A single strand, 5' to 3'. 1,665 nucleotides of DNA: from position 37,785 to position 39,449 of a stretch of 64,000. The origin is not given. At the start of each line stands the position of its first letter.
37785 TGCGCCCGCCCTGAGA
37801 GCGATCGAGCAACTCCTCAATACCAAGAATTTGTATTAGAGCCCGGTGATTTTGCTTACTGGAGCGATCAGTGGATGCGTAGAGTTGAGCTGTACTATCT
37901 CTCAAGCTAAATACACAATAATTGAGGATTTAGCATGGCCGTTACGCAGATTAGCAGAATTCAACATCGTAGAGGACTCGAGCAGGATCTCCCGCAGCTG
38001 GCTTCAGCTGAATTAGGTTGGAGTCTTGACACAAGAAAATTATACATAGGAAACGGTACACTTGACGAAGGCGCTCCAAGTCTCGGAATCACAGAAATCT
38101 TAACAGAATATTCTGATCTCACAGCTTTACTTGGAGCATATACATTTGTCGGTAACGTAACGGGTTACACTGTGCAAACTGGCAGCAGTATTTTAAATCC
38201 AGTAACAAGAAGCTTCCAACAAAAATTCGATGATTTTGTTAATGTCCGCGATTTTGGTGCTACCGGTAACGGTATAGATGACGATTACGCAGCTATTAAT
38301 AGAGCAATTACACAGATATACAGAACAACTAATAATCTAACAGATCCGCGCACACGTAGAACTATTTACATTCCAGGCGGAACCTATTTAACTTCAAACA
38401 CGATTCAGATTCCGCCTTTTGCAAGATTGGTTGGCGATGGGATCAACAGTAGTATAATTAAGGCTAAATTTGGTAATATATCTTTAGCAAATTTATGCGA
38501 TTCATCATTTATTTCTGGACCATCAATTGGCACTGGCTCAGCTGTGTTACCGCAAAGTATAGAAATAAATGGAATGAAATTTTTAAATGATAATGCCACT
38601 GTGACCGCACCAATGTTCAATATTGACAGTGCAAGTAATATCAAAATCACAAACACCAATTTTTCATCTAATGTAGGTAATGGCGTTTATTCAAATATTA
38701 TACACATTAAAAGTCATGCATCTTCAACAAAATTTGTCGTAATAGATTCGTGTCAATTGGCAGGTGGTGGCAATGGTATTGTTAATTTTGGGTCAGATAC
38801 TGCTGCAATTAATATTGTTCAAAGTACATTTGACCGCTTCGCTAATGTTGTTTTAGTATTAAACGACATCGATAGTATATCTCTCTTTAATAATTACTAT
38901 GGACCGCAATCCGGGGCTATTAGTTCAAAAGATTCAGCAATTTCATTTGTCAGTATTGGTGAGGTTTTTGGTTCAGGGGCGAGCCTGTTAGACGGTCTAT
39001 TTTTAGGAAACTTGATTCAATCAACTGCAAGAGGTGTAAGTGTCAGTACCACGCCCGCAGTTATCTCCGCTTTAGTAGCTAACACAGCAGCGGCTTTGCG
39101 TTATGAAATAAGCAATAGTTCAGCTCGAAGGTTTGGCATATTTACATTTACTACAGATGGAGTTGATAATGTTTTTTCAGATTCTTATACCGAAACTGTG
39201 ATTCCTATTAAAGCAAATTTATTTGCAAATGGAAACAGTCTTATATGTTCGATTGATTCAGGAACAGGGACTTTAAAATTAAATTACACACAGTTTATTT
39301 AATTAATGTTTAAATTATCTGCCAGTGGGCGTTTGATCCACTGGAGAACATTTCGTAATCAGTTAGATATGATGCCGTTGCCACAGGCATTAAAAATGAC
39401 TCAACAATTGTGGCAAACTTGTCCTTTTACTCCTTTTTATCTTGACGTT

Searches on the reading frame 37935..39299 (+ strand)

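Call 28: search_protein_families(library=phrogs, proteins=[window:37935-39299:+], max_evalue=0.001)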
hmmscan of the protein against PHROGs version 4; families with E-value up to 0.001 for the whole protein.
window:37935-39299:+ (455 aa): 10 families
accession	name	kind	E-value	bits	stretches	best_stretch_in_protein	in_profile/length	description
phrog_12123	-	tail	6.1e-08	32.5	1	93-165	76-140/799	tail spike protein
phrog_28781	-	tail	1.2e-07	31.2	1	86-180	155-250/644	tail spike protein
phrog_18522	-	tail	1.6e-07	31.1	1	87-179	158-242/612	tail protein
phrog_4775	-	connector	2.2e-07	30.3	1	90-176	122-195/876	pre-neck appendage protein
phrog_14558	-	tail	2e-06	27.4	1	90-131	93-134/740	tail spike protein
phrog_13893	-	tail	1.7e-05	24.4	1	77-126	176-222/648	tail protein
phrog_7458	-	tail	3.8e-05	23.2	1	92-161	119-174/732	tail spike protein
phrog_1171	-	tail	0.00019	21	1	84-162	182-268/954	tail spike protein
phrog_18162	-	tail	0.00045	19.5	1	76-132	200-250/800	tail fiber protein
phrog_19577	-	head and packaging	0.0006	20.1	1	2-41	2-41/378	minor head protein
